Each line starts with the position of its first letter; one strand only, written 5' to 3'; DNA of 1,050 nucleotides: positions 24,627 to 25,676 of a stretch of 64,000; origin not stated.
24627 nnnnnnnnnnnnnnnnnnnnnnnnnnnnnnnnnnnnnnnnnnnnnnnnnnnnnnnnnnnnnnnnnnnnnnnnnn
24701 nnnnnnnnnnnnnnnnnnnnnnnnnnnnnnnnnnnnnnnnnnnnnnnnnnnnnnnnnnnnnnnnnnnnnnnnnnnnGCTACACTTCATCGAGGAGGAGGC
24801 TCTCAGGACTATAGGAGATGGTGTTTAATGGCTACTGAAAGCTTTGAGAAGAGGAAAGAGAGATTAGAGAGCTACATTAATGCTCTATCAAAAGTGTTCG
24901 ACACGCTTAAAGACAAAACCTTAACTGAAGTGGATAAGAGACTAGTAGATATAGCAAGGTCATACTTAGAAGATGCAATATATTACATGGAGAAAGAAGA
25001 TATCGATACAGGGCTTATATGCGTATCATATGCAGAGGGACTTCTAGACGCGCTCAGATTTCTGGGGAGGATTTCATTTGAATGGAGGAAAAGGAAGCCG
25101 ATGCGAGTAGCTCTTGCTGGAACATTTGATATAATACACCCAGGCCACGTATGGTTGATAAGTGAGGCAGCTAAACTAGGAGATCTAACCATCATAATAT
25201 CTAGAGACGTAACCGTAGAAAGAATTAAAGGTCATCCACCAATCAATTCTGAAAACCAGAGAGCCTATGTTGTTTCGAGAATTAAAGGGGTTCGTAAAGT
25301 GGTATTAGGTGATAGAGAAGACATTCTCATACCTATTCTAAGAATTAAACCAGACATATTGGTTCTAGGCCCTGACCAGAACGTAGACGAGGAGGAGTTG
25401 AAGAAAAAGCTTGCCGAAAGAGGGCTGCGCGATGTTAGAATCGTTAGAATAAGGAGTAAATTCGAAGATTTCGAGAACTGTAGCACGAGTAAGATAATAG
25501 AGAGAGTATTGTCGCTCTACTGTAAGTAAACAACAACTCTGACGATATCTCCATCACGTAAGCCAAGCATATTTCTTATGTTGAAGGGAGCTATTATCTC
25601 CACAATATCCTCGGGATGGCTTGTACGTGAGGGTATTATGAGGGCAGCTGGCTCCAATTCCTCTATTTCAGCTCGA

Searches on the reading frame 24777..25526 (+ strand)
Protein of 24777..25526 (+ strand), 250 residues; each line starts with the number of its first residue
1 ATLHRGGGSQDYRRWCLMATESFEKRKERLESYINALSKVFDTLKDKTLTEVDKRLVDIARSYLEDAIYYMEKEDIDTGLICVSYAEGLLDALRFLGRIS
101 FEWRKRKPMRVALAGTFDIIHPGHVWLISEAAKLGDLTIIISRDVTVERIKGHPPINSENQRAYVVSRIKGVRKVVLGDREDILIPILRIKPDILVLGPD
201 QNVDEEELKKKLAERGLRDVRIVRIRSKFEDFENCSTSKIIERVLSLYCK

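Call 41: search_protein_families(library=pfam, proteins=[window:24777-25526:+], max_evalue=0.00001)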
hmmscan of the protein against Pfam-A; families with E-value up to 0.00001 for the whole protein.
window:24777-25526:+ (250 aa): 2 families
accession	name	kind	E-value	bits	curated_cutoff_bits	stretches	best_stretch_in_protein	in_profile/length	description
PF01467.32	CTP_transf_like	-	4.1e-18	66.3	21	1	114-243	3-133/133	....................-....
PF04010.18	DUF357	-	2.1e-17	63.3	29.4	1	33-98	2-72/73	Protein of unknown function (DUF357)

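Call 42: search_protein_families(library=ncbifam, proteins=[window:24828-25526:+], max_evalue=0.00001)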
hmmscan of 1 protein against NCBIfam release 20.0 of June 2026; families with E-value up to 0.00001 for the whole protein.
window:24828-25526:+ (233 aa): 6 families
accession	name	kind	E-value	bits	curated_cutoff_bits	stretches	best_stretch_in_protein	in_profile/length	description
TIGR02199.1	rfaE_dom_II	equivalog_domain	7.3e-21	74.5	181.5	1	85-228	5-143/144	D-glycero-beta-D-manno-heptose 1-phosphate adenylyltransferase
NF008454.0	PRK11316.1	equivalog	1.3e-17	63.6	521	1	87-227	336-471/475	bifunctional D-glycero-beta-D-manno-heptose-7-phosphate kinase/D-glycero-beta-D-manno-heptose 1-phosphate adenylyltransferase HldE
TIGR00125.1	cyt_tran_rel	domain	9.6e-13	48.1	27.7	1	93-151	1-58/65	adenylyltransferase/cytidyltransferase family protein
NF001985.0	PRK00777.1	subfamily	1.6e-12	47.8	104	1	90-225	3-143/157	pantetheine-phosphate adenylyltransferase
TIGR01518.1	g3p_cytidyltrns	equivalog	3.7e-08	33.5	165.4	1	96-194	3-102/125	glycerol-3-phosphate cytidylyltransferase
NF002250.0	PRK01170.1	subfamily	1.3e-07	31.4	489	1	92-225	1-137/322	bifunctional pantetheine-phosphate adenylyltransferase/NTP phosphatase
